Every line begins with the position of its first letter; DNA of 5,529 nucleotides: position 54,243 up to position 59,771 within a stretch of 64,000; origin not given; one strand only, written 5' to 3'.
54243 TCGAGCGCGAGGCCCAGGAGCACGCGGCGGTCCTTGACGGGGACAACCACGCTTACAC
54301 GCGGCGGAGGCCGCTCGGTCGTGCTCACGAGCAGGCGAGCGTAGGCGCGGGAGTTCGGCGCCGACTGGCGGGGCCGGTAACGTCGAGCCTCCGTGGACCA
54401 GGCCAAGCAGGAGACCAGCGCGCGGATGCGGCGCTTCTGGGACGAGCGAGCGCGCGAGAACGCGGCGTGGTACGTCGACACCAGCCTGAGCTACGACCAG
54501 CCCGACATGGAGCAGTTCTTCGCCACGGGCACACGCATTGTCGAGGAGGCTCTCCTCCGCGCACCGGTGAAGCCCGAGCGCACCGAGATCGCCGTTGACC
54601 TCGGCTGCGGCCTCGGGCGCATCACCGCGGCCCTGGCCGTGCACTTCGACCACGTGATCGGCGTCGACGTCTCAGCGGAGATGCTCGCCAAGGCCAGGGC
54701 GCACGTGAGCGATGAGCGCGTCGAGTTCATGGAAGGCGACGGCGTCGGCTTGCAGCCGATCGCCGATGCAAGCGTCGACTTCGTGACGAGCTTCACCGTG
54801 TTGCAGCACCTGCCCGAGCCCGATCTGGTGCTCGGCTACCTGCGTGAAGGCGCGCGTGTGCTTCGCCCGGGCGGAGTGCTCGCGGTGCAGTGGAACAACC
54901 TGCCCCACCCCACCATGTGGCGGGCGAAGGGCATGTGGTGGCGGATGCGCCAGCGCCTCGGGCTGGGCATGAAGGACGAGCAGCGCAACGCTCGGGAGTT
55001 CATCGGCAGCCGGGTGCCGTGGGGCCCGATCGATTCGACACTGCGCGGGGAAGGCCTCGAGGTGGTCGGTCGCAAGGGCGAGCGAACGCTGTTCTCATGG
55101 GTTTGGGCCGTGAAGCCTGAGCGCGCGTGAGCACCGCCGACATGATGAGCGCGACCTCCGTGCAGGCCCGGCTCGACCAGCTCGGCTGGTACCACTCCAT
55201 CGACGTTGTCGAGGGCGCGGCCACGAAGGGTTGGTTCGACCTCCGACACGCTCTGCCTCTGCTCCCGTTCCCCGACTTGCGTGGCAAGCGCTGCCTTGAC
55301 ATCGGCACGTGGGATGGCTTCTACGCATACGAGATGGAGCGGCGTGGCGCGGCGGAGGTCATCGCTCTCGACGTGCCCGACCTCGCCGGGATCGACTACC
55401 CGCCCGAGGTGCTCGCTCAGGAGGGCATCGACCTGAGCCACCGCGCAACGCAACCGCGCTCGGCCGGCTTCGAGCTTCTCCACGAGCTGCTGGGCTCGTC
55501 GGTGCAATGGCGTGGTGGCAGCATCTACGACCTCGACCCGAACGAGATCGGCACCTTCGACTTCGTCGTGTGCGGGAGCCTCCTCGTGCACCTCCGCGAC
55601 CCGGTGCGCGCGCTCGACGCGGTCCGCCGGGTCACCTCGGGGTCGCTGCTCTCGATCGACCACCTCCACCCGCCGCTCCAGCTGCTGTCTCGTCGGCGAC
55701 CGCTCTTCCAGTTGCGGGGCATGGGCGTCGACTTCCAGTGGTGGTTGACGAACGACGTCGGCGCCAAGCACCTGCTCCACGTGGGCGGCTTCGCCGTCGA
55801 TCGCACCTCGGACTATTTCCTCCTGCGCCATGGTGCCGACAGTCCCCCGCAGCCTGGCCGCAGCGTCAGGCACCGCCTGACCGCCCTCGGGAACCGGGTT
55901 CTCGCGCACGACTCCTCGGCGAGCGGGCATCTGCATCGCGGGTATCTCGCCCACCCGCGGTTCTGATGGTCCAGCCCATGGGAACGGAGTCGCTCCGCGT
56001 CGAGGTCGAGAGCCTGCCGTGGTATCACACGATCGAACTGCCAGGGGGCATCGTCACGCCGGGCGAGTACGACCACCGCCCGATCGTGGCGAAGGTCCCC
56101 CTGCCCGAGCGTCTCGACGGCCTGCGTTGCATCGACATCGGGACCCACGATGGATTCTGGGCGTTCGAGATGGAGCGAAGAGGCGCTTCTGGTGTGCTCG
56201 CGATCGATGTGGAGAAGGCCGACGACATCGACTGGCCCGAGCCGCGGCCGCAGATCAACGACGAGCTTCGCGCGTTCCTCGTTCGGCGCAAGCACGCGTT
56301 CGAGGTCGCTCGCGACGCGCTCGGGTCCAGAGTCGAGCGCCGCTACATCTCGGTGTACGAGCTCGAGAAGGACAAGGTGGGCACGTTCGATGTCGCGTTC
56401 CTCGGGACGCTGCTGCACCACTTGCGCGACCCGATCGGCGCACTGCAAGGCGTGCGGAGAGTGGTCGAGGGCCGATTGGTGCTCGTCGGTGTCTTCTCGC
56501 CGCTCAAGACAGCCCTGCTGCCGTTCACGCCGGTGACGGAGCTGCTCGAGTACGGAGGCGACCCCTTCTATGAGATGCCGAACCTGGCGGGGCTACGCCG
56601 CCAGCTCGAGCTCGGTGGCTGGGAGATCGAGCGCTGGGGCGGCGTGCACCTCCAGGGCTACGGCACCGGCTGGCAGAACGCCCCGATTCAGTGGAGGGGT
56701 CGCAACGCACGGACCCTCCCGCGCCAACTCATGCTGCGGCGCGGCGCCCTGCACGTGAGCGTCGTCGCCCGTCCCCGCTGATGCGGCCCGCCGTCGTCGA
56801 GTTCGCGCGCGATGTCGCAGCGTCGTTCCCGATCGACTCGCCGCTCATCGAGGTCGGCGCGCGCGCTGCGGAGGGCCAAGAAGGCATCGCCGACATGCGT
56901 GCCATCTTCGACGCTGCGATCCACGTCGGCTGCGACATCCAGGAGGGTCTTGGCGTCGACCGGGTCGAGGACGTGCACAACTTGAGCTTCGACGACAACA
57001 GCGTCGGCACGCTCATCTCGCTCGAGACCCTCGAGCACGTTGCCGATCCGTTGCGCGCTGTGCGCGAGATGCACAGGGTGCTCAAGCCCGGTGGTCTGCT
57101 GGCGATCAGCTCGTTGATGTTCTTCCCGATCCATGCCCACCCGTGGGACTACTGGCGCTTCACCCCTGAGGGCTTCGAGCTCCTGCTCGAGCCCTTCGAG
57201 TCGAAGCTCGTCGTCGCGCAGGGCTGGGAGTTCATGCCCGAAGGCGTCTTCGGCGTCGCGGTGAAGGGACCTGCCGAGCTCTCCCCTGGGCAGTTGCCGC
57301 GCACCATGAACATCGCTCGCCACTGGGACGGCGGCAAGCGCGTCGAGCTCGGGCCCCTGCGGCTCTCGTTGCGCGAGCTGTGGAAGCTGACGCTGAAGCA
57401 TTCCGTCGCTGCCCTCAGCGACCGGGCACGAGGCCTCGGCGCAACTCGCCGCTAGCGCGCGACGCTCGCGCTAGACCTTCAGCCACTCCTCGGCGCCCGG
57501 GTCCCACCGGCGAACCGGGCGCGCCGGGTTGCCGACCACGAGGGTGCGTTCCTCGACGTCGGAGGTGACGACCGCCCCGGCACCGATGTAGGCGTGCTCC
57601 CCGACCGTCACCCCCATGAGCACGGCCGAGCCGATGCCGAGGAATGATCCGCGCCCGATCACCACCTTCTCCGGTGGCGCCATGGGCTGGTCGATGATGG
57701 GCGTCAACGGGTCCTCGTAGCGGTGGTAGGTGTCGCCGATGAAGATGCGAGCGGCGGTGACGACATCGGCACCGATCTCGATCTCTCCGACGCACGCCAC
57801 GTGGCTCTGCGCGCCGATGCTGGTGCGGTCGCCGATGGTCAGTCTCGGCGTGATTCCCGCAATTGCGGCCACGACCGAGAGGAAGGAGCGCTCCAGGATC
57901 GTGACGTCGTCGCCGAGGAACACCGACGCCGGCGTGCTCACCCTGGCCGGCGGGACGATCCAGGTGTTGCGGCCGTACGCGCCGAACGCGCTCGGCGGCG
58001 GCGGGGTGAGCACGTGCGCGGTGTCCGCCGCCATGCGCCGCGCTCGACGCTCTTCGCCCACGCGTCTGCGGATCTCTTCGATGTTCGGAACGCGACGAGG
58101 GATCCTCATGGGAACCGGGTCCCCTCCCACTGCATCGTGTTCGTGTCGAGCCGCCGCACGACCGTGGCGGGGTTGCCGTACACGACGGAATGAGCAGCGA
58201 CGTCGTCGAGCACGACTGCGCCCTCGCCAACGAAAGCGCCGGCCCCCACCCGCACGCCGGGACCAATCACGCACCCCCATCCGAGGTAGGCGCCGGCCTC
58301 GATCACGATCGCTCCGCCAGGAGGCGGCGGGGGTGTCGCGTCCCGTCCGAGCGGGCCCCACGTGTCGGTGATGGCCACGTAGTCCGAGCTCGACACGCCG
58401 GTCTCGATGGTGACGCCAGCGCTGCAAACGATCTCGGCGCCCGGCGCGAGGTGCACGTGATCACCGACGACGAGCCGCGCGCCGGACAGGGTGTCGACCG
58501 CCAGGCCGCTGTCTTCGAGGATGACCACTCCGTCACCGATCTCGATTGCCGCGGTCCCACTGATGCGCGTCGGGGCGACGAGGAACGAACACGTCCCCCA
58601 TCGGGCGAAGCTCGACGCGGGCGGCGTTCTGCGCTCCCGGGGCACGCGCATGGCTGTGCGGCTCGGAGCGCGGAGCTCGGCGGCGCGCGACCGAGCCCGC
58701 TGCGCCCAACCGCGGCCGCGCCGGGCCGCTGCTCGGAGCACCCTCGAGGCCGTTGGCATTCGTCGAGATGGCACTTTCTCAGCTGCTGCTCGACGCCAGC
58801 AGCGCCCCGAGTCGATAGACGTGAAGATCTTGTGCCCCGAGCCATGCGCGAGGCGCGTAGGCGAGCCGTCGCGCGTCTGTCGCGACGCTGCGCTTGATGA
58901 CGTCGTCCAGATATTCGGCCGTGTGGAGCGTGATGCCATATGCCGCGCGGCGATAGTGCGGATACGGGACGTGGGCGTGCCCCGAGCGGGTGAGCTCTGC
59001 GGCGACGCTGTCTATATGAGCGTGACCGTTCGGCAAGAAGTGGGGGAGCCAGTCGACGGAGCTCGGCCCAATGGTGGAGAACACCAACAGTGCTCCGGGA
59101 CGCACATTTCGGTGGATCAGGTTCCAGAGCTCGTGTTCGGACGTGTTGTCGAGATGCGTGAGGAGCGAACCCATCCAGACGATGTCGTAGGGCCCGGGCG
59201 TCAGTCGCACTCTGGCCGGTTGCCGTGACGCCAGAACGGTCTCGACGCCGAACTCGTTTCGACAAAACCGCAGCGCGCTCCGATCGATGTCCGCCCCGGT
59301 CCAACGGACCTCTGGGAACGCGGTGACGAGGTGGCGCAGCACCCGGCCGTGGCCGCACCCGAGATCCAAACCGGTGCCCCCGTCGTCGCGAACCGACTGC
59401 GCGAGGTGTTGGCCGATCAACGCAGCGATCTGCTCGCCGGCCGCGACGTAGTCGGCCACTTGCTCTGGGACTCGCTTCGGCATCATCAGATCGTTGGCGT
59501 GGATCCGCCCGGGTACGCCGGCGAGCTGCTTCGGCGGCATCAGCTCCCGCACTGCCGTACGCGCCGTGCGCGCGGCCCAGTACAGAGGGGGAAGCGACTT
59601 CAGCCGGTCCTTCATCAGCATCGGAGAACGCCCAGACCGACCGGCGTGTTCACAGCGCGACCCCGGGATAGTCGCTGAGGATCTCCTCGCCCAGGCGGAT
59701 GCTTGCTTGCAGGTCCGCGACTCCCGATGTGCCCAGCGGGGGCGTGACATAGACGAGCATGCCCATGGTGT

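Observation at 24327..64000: Methyltransferase-saturated hybrid Wzy/ABC surface-glycan locus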

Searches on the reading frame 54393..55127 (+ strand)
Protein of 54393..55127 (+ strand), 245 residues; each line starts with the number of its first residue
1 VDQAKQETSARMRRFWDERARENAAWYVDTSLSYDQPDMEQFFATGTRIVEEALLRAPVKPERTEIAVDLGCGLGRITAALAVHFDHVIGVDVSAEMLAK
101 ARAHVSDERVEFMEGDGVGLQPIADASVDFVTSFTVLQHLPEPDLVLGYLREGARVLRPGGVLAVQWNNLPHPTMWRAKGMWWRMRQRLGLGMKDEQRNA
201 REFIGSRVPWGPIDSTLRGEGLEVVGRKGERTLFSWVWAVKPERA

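Call 8: search_protein_families(library=pfam, proteins=[window:54393-55127:+], max_evalue=0.001)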
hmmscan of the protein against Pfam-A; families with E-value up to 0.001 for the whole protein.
window:54393-55127:+ (245 aa): 10 families
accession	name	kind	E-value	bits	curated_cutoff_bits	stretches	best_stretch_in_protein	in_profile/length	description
PF08241.18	Methyltransf_11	-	6.6e-23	81.6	21.2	1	68-164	1-94/95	Methyltransferase domain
PF13649.12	Methyltransf_25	-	3e-21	76.4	27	1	68-161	2-97/97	Methyltransferase domain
PF13847.12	Methyltransf_31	-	1.1e-14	54.8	27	1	67-169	7-113/145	Methyltransferase domain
PF08242.18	Methyltransf_12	-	1.4e-14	55.1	30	1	68-163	1-98/98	Methyltransferase domain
PF13489.12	Methyltransf_23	-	1.9e-11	44.4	27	1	50-186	9-135/164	Methyltransferase domain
PF05891.18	Methyltransf_PK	-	1.8e-09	37.9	27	1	57-169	49-163/218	AdoMet dependent proline di-methyltransferase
PF01209.24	Ubie_methyltran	-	4.4e-09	36.5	20.1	1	60-165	44-151/233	ubiE/COQ5 methyltransferase family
PF05175.20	MTS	-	8e-07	29.3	23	1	60-168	28-141/170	Methyltransferase small domain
PF02353.26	CMAS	-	2.3e-05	24.3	27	1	67-180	66-179/273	Mycolic acid cyclopropane synthetase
PF01728.25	FtsJ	-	0.00044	20.7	24.1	0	58-132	17-96/181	FtsJ-like methyltransferase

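Call 49: search_protein_families(library=ncbifam, proteins=[window:54393-55127:+], max_evalue=0.001)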
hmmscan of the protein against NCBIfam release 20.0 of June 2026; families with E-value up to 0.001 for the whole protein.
window:54393-55127:+ (245 aa): 44 families (the best 25 are shown)
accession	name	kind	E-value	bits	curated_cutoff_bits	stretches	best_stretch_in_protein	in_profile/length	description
NF043040.1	corrin_prot_MT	hypoth_equivalog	3.2e-16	59.4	180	1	67-184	45-166/216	corrinoid protein-associated methyltransferase CpaM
TIGR04345.1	ovoA_Cterm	equivalog_domain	7.3e-16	58.4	170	1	35-101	18-79/242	putative 4-mercaptohistidine N1-methyltransferase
NF002463.0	PRK01683.1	equivalog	3.5e-14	53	297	1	41-174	11-138/258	trans-aconitate 2-methyltransferase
NF045667.1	MTase_DVU1556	equivalog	4.6e-14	52.4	155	1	46-165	7-119/213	DVU_1556 family methyltransferase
TIGR02072.1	BioC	equivalog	3.2e-12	46.8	184.95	1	64-165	35-132/244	malonyl-ACP O-methyltransferase BioC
NF008823.0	PRK11873.1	subfamily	3.2e-12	46.5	263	1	64-165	78-181/272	arsenite methyltransferase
TIGR01934.1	MenG_MenH_UbiE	subfamily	3.7e-12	46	158.35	1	39-165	15-141/223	ubiquinone/menaquinone biosynthesis methyltransferase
NF041537.1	ArsM_AhpD_UU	exception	4.3e-12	45.5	510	1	65-165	78-180/345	arsenite methyltransferase/AhpD domain selenoprotein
NF001244.0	PRK00216.1-5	equivalog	8.5e-12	44.9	216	1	59-165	44-153/236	bifunctional demethylmenaquinone methyltransferase/2-methoxy-6-polyprenyl-1,4-benzoquinol methylase UbiE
NF010703.0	PRK14103.1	equivalog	9.2e-11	41.6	320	1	55-167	21-126/256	trans-aconitate 2-methyltransferase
TIGR01983.1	UbiG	equivalog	6.7e-10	38.7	102.95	1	67-165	53-151/228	bifunctional 2-polyprenyl-6-hydroxyphenol methylase/3-demethylubiquinol 3-O-methyltransferase UbiG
NF047649.1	MTase_UXPK_star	exception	9.6e-10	37.9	460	1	65-165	79-181/283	methyltransferase/UXPK-star double selenoprotein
NF001241.0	PRK00216.1-2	equivalog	1.3e-09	38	327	1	19-177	9-159/231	demethylmenaquinone methyltransferase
NF001243.0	PRK00216.1-4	equivalog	3.2e-09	36.5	235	1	63-168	47-154/237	demethylmenaquinone methyltransferase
NF008264.0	PRK11036.1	equivalog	7.1e-09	35.5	366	1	66-170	47-152/261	tRNA uridine 5-oxyacetic acid(34) methyltransferase CmoM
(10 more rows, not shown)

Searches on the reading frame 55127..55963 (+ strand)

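Call 8: search_protein_families(library=pfam, proteins=[window:55127-55963:+], max_evalue=0.001)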
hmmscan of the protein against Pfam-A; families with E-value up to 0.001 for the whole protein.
window:55127-55963:+ (279 aa): 4 families
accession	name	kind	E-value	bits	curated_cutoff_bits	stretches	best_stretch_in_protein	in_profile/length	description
PF08241.18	Methyltransf_11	-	1.3e-07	32.6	21.2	1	57-170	1-87/95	Methyltransferase domain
PF13489.12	Methyltransf_23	-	1.3e-06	28.6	27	1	40-175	10-115/164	Methyltransferase domain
PF13649.12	Methyltransf_25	-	2e-05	25.6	27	0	123-170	45-93/97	Methyltransferase domain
PF08242.18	Methyltransf_12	-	0.00029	21.9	30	1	100-169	25-91/98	Methyltransferase domain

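Call 49: search_protein_families(library=ncbifam, proteins=[window:55127-55963:+], max_evalue=0.001)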
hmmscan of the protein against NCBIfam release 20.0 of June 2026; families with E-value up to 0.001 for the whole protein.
window:55127-55963:+ (279 aa): 3 families
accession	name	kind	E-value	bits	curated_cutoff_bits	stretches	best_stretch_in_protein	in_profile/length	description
TIGR04290.1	meth_Rta_06860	hypoth_equivalog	2.6e-17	63.1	300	2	36-97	37-96/226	TIGR04290 family methyltransferase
TIGR00452.1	TIGR00452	equivalog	4.3e-06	25.8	275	0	49-82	114-147/316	tRNA 5-methoxyuridine(34)/uridine 5-oxyacetic acid(34) synthase CmoB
NF011650.0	PRK15068.1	equivalog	7.2e-06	25.1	209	0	49-82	119-152/324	tRNA 5-methoxyuridine(34)/uridine 5-oxyacetic acid(34) synthase CmoB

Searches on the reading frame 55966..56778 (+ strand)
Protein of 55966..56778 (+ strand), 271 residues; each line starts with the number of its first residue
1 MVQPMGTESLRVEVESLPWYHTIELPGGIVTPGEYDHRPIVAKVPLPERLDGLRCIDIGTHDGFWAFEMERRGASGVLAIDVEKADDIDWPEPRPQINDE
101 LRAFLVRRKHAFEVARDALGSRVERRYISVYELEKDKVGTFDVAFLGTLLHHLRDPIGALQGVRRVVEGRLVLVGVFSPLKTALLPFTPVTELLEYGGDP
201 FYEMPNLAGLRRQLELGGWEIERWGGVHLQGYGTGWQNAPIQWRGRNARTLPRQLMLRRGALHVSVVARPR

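Call 8: search_protein_families(library=pfam, proteins=[window:55966-56778:+], max_evalue=0.001)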
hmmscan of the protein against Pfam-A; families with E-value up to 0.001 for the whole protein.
window:55966-56778:+ (271 aa): 2 families
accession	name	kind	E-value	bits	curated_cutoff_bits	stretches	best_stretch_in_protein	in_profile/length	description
PF13489.12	Methyltransf_23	-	7.1e-06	26.3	27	1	47-176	18-118/164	Methyltransferase domain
PF08242.18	Methyltransf_12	-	0.0005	21.2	30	0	122-167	47-92/98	Methyltransferase domain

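Call 49: search_protein_families(library=ncbifam, proteins=[window:55966-56778:+], max_evalue=0.001)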
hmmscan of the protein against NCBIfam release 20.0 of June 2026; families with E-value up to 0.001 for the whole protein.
window:55966-56778:+ (271 aa): 3 families
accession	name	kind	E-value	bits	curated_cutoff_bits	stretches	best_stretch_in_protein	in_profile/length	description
TIGR04290.1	meth_Rta_06860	hypoth_equivalog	1.7e-16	60.4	300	2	13-84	5-82/226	TIGR04290 family methyltransferase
TIGR00452.1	TIGR00452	equivalog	6.6e-06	25.2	275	0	128-173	173-219/316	tRNA 5-methoxyuridine(34)/uridine 5-oxyacetic acid(34) synthase CmoB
NF011650.0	PRK15068.1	equivalog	8.2e-06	24.9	209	1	48-173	119-225/324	tRNA 5-methoxyuridine(34)/uridine 5-oxyacetic acid(34) synthase CmoB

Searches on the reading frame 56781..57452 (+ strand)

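Call 9: search_protein_families(library=pfam, proteins=[window:56781-57452:+], max_evalue=0.001)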
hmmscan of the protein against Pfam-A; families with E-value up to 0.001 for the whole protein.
window:56781-57452:+ (224 aa): 6 families
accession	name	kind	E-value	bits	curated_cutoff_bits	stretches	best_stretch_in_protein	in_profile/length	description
PF08241.18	Methyltransf_11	-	5.8e-13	49.7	21.2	1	61-109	47-95/95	Methyltransferase domain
PF13649.12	Methyltransf_25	-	9.7e-07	29.8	27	1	62-105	52-97/97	Methyltransferase domain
PF13489.12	Methyltransf_23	-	1.5e-06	28.4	27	1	65-126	72-136/164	Methyltransferase domain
PF13847.12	Methyltransf_31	-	2.9e-06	27.4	27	1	61-112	59-112/145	Methyltransferase domain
PF08242.18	Methyltransf_12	-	0.00021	22.4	30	1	74-107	65-98/98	Methyltransferase domain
PF01209.24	Ubie_methyltran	-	0.00073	19.4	20.1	1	66-125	108-169/233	ubiE/COQ5 methyltransferase family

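Call 49: search_protein_families(library=ncbifam, proteins=[window:56781-57452:+], max_evalue=0.001)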
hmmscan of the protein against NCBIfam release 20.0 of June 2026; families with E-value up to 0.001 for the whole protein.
window:56781-57452:+ (224 aa): 13 families
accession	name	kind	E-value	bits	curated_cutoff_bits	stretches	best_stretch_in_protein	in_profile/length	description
NF045667.1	MTase_DVU1556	equivalog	2.6e-06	27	155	1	64-113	74-123/213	DVU_1556 family methyltransferase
NF008823.0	PRK11873.1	subfamily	6.2e-05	22.6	263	1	64-112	136-184/272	arsenite methyltransferase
NF041536.1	ArsM_DUF2284_UU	exception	7.7e-05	21.2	575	1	63-110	134-181/459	arsenite methyltransferase/DUF2284 domain selenoprotein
TIGR01934.1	MenG_MenH_UbiE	subfamily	8e-05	22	158.35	1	63-110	95-142/223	ubiquinone/menaquinone biosynthesis methyltransferase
NF047649.1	MTase_UXPK_star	exception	8.5e-05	21.7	460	1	62-112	134-184/283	methyltransferase/UXPK-star double selenoprotein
NF001241.0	PRK00216.1-2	equivalog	9.4e-05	22.1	327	1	62-111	100-149/231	demethylmenaquinone methyltransferase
TIGR02072.1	BioC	equivalog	0.00025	20.9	184.95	1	63-112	86-135/244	malonyl-ACP O-methyltransferase BioC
NF001243.0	PRK00216.1-4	equivalog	0.00035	20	235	1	62-107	100-149/237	demethylmenaquinone methyltransferase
NF001244.0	PRK00216.1-5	equivalog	0.00036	19.9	216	1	63-111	107-155/236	bifunctional demethylmenaquinone methyltransferase/2-methoxy-6-polyprenyl-1,4-benzoquinol methylase UbiE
NF045823.1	PthPhpthDimycoMt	equivalog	0.00037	19.7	300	1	64-110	121-167/256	phthiotriol/phenolphthiotriol dimycocerosates methyltransferase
NF001240.0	PRK00216.1-1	equivalog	0.00065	18.8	378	1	33-109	87-168/251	bifunctional demethylmenaquinone methyltransferase/2-methoxy-6-polyprenyl-1,4-benzoquinol methylase UbiE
TIGR01983.1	UbiG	equivalog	0.00085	18.7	102.95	0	72-112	114-154/228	bifunctional 2-polyprenyl-6-hydroxyphenol methylase/3-demethylubiquinol 3-O-methyltransferase UbiG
NF041537.1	ArsM_AhpD_UU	exception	0.001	18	510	0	66-111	137-182/345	arsenite methyltransferase/AhpD domain selenoprotein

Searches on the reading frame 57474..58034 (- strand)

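Call 9: search_protein_families(library=pfam, proteins=[window:57474-58034:-], max_evalue=0.001)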
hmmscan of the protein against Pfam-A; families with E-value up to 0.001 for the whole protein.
window:57474-58034:- (187 aa): 2 families
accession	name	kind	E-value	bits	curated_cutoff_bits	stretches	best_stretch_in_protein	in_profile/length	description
PF00132.30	Hexapep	-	2.8e-10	39.9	27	1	124-157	2-35/36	Bacterial transferase hexapeptide (six repeats)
PF14602.12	Hexapep_2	-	4.2e-08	33.2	27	1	124-157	2-33/34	Hexapeptide repeat of succinyl-transferase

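Call 49: search_protein_families(library=ncbifam, proteins=[window:57474-58034:-], max_evalue=0.001)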
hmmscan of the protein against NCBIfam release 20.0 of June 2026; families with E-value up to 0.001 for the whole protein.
window:57474-58034:- (187 aa): 41 families (the best 25 are shown)
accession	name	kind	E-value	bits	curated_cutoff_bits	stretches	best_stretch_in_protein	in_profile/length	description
NF007240.0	PRK09677.1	equivalog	5.1e-21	75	243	1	62-184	63-191/192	putative lipopolysaccharide biosynthesis O-acetyl transferase WbbJ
NF007797.0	PRK10502.1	subfamily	1.2e-17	64.1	192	1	64-175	72-177/183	WcaF family extracellular polysaccharide biosynthesis acetyltransferase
TIGR03570.1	NeuD_NnaD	subfamily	3.1e-16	59.6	160.8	1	123-172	153-202/202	NeuD/PglB/VioB family sugar acetyltransferase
NF041874.1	EPS_EpsC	equivalog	9.5e-13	48.2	150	1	125-176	115-166/168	serine O-acetyltransferase EpsC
NF058585.1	HptprglPActTf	PfamEq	6e-12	45.4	300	1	123-176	106-159/172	heptaprenylglyceryl phosphate O-acetyltransferase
TIGR03308.1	phn_thr-fam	hypoth_equivalog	1.7e-11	44.4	201.65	1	122-176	107-161/204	phosphonate metabolim protein, transferase hexapeptide repeat family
TIGR04008.1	WcaF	equivalog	5.8e-11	42.6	326.3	1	64-175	71-176/180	colanic acid biosynthesis acetyltransferase WcaF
NF038307.1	EPS_acetyl_HpsU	equivalog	1.2e-10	41.3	305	1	64-174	71-175/178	hormogonium polysaccharide biosynthesis acetyltransferase HpsU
NF007499.0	PRK10092.1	equivalog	3.5e-10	40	314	1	82-176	91-182/183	maltose O-acetyltransferase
TIGR03532.1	DapD_Ac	equivalog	3.6e-10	39.9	231.75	1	80-178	117-215/231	2,3,4,5-tetrahydropyridine-2,6-dicarboxylate N-acetyltransferase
NF050158.1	CarbAnhydGPos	equivalog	4.8e-10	39.4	250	1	125-176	89-142/172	gamma carbonic anhydrase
NF033468.1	stregram_VatI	exception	1e-09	38.5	415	1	110-176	100-165/208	streptogramin A O-acetyltransferase Vat(I)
TIGR01173.1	glmU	equivalog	1.1e-09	37.7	366.85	1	123-170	391-438/452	bifunctional UDP-N-acetylglucosamine diphosphorylase/glucosamine-1-phosphate N-acetyltransferase GlmU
NF007076.0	PRK09527.1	equivalog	1.8e-09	37.3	347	1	123-176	131-184/203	galactoside O-acetyltransferase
NF000490.1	chloram_CatB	equivalog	2e-09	37.1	350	1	64-176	56-163/210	type B chloramphenicol O-acetyltransferase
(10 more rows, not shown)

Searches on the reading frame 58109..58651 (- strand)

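Call 9: search_protein_families(library=pfam, proteins=[window:58109-58651:-], max_evalue=0.001)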
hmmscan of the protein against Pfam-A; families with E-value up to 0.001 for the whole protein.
window:58109-58651:- (181 aa): 1 family
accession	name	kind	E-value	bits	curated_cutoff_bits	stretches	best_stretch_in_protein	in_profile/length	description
PF00132.30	Hexapep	-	8.7e-08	32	27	1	115-147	2-34/36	Bacterial transferase hexapeptide (six repeats)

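Call 49: search_protein_families(library=ncbifam, proteins=[window:58109-58651:-], max_evalue=0.001)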
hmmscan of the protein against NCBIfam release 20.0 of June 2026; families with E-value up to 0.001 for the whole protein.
window:58109-58651:- (181 aa): 28 families (the best 25 are shown)
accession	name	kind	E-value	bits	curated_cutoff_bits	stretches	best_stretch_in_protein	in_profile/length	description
TIGR03570.1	NeuD_NnaD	subfamily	3.2e-15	56.3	160.8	1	112-162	151-201/202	NeuD/PglB/VioB family sugar acetyltransferase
TIGR03532.1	DapD_Ac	equivalog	6.1e-13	48.9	231.75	1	109-174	155-220/231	2,3,4,5-tetrahydropyridine-2,6-dicarboxylate N-acetyltransferase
NF007240.0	PRK09677.1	equivalog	1e-11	44.7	243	1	21-176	29-192/192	putative lipopolysaccharide biosynthesis O-acetyl transferase WbbJ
NF000311.1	Vat_ABCDEFH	equivalog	2e-11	43.9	300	1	55-171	53-168/201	Vat family streptogramin A O-acetyltransferase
NF000147.1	stregram_VatF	exception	5.7e-11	42.3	400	1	55-166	62-172/221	streptogramin A O-acetyltransferase Vat(F)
TIGR03308.1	phn_thr-fam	hypoth_equivalog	1e-10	41.8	201.65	1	116-167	110-161/204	phosphonate metabolim protein, transferase hexapeptide repeat family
NF000020.1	stregram_VatE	exception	2.9e-10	40.1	450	1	56-165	58-166/214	streptogramin A O-acetyltransferase Vat(E)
NF007797.0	PRK10502.1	subfamily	3.8e-10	39.7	192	1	112-167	123-178/183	WcaF family extracellular polysaccharide biosynthesis acetyltransferase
NF033468.1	stregram_VatI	exception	1.1e-09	38.4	415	1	46-167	46-165/208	streptogramin A O-acetyltransferase Vat(I)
NF000504.1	stregram_VatH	exception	2.5e-08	34.1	475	1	43-167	48-170/216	streptogramin A O-acetyltransferase Vat(H)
NF000101.1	stregram_VatA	exception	3.2e-08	33.5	450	1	46-168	52-172/219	streptogramin A O-acetyltransferase Vat(A)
NF000111.1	stregram_VatD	exception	6.5e-08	32.6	400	1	60-173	61-173/209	streptogramin A O-acetyltransferase Vat(D)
NF000490.1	chloram_CatB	equivalog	7.9e-08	31.9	350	1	103-167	99-163/210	type B chloramphenicol O-acetyltransferase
NF058585.1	HptprglPActTf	PfamEq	2.3e-07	30.5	300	1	113-171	105-163/172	heptaprenylglyceryl phosphate O-acetyltransferase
NF007499.0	PRK10092.1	equivalog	2.4e-07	30.8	314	1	115-168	130-183/183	maltose O-acetyltransferase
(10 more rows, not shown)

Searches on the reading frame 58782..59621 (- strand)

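Call 9: search_protein_families(library=pfam, proteins=[window:58782-59621:-], max_evalue=0.001)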
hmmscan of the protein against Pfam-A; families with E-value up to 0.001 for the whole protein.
window:58782-59621:- (280 aa): 6 families
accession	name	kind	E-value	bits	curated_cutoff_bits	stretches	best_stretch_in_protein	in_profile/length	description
PF08242.18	Methyltransf_12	-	5.8e-12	46.6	30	1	85-179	1-98/98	Methyltransferase domain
PF13649.12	Methyltransf_25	-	2.9e-11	44.3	27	1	85-176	2-96/97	Methyltransferase domain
PF13489.12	Methyltransf_23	-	2.2e-09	37.7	27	1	73-202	16-124/164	Methyltransferase domain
PF08241.18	Methyltransf_11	-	2.4e-08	34.9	21.2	1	85-181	1-95/95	Methyltransferase domain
PF13847.12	Methyltransf_31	-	3.2e-05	24.1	27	1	80-191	3-117/145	Methyltransferase domain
PF05175.20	MTS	-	0.00012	22.2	23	1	71-124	25-75/170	Methyltransferase small domain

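Call 49: search_protein_families(library=ncbifam, proteins=[window:58782-59621:-], max_evalue=0.001)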
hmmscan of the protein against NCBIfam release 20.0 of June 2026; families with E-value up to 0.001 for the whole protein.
window:58782-59621:- (280 aa): 5 families
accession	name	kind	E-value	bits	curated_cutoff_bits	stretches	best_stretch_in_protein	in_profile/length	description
TIGR02072.1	BioC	equivalog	2.8e-08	33.8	184.95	1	71-189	21-140/244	malonyl-ACP O-methyltransferase BioC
NF045667.1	MTase_DVU1556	equivalog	2.3e-05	24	155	1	73-182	15-120/213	DVU_1556 family methyltransferase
TIGR04543.1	ketoArg_3Met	equivalog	0.00022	20.4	425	1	71-120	140-189/336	2-ketoarginine methyltransferase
NF043040.1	corrin_prot_MT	hypoth_equivalog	0.00059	19.3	180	1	70-180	31-146/216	corrinoid protein-associated methyltransferase CpaM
TIGR04074.1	bacter_Hen1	equivalog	0.00094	17.8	340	0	84-143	286-344/462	3' terminal RNA ribose 2'-O-methyltransferase Hen1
